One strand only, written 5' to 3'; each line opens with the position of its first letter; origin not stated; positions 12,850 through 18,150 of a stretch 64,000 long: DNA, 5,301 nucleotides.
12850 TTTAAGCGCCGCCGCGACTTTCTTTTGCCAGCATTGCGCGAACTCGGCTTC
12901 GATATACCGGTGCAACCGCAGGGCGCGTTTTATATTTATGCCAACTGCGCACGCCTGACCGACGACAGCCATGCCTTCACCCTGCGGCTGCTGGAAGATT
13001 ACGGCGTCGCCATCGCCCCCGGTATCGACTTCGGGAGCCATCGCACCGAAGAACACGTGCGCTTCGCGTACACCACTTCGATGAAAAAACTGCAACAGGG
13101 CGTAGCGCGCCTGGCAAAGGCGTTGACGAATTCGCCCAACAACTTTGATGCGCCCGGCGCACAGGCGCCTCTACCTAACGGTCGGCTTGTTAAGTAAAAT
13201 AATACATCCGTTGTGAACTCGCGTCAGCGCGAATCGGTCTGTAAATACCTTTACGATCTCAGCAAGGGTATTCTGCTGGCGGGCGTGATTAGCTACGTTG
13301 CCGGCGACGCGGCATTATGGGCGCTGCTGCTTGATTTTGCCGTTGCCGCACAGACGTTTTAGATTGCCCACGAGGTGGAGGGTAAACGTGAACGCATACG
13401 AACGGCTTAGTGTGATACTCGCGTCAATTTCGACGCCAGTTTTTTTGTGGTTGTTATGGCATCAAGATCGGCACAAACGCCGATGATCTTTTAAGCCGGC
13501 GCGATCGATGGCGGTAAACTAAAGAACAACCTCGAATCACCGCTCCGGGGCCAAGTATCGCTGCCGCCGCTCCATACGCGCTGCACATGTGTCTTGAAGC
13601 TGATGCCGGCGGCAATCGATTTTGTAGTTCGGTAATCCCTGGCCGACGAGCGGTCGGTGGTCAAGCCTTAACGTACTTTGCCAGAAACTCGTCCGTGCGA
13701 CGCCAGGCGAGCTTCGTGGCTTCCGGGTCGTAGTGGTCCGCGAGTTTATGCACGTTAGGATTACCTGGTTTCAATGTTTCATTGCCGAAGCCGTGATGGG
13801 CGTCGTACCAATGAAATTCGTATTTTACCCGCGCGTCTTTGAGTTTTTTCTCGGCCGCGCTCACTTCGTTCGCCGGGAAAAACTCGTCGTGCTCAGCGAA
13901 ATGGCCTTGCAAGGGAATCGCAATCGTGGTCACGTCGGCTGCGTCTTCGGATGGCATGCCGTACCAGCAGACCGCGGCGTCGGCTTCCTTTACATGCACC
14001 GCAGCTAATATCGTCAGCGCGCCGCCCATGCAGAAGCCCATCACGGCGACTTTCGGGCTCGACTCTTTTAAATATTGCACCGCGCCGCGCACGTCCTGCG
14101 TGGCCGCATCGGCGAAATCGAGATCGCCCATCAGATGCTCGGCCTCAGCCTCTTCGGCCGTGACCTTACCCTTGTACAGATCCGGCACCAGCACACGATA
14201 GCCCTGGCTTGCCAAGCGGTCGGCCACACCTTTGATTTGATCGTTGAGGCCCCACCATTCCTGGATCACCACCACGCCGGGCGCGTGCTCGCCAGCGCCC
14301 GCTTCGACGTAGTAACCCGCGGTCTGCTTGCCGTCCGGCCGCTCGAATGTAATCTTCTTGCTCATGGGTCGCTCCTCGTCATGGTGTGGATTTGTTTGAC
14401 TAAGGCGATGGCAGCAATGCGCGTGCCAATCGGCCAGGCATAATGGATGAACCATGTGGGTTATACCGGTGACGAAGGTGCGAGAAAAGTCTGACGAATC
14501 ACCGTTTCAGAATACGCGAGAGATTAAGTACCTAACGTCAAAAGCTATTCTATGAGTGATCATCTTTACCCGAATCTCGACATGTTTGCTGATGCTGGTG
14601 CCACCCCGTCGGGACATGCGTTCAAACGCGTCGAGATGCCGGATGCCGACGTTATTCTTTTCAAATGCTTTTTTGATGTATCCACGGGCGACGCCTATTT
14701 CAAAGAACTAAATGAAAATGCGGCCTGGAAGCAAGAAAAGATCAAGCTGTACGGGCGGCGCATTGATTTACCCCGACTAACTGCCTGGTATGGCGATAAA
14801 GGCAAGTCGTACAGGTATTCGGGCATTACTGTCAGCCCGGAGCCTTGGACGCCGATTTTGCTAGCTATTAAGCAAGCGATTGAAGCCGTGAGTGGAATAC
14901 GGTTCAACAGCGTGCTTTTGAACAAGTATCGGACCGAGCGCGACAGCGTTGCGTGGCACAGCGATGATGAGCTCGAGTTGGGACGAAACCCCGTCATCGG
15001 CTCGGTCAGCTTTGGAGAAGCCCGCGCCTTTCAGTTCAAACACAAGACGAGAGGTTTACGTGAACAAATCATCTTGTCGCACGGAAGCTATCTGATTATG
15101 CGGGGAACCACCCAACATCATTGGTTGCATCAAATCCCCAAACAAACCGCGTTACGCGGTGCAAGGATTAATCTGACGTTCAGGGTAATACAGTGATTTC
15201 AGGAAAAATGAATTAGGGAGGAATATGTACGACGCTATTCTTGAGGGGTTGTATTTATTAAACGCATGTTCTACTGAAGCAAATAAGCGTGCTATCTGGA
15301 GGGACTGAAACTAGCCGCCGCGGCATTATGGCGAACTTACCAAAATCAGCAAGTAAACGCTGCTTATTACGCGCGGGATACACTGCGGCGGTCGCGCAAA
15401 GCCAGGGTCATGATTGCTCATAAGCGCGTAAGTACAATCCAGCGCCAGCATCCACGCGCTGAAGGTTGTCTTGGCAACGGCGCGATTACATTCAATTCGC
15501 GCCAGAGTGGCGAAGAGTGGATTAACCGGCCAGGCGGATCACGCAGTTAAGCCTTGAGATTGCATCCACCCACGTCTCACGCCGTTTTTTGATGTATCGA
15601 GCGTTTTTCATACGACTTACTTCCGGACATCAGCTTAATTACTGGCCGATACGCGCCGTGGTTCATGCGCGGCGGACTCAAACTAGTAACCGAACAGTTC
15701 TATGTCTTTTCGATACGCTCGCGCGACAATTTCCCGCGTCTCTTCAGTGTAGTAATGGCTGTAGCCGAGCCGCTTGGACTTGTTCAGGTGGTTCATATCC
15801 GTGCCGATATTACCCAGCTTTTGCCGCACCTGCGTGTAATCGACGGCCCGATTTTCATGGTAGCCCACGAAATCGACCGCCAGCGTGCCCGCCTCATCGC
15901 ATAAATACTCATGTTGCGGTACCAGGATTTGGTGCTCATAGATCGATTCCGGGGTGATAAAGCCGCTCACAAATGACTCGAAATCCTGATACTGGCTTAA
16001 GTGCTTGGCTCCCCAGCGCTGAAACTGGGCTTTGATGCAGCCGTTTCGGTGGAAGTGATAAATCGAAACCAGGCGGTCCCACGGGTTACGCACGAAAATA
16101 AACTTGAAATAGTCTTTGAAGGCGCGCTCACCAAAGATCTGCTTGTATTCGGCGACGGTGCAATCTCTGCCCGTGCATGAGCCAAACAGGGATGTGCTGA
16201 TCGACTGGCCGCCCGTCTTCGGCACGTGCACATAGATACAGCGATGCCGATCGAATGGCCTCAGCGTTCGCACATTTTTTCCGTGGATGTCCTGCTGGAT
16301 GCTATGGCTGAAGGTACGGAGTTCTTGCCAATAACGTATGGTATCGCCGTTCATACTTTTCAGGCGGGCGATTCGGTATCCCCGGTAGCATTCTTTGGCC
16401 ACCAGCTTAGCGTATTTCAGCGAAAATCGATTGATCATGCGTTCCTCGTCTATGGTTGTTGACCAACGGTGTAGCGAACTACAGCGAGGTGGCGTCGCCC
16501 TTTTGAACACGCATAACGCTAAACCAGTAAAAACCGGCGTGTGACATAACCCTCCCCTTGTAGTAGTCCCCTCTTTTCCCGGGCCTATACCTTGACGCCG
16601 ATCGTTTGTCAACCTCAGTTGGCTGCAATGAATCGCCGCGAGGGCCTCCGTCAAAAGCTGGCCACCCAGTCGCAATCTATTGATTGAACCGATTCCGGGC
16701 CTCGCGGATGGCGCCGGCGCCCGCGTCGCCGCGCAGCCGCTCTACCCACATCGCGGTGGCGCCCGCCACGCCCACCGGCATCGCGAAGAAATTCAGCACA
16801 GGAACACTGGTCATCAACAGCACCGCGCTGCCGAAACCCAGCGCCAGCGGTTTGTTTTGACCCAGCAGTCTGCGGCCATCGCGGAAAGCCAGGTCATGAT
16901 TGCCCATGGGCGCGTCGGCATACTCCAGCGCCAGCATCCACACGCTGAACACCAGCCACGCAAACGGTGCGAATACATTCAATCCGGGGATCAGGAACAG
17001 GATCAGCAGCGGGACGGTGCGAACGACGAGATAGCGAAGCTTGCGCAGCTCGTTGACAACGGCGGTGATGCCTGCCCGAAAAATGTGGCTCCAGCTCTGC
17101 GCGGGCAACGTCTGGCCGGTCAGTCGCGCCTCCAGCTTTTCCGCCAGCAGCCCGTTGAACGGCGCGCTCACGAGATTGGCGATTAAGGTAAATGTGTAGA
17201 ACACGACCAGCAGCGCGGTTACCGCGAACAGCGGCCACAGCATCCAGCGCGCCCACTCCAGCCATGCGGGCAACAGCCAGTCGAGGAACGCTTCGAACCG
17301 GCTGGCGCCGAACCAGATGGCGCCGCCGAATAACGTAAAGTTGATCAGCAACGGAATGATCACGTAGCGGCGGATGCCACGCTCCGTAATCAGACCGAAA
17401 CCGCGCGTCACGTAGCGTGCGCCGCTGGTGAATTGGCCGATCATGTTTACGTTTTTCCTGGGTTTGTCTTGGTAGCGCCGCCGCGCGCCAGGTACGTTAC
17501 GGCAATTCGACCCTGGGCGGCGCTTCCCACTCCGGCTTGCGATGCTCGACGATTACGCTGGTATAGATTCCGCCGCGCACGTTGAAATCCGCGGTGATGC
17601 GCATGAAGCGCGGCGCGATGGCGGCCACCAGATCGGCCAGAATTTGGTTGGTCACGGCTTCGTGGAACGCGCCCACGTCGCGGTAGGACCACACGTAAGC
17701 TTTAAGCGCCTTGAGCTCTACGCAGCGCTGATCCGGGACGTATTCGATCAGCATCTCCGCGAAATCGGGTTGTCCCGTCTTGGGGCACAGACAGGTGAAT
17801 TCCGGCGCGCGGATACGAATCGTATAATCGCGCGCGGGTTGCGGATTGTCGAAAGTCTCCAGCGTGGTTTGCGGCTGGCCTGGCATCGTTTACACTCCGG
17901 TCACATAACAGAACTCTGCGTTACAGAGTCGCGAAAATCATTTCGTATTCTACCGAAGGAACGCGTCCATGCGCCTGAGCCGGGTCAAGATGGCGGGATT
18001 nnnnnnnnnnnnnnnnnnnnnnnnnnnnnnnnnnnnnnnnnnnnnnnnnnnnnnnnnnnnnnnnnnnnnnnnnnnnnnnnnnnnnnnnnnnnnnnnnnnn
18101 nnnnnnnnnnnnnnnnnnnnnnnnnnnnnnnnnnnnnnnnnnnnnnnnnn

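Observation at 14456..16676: Low-GC insertion carrying AlkB and a sulfotransferase, wedged beside cysZ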

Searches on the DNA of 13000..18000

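Call 28: search_rna_families(source=window, start=13000, end=18000, threshold=evalue, max_evalue=1)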
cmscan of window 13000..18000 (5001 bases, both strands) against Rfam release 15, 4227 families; matches with E-value up to 1: 0.
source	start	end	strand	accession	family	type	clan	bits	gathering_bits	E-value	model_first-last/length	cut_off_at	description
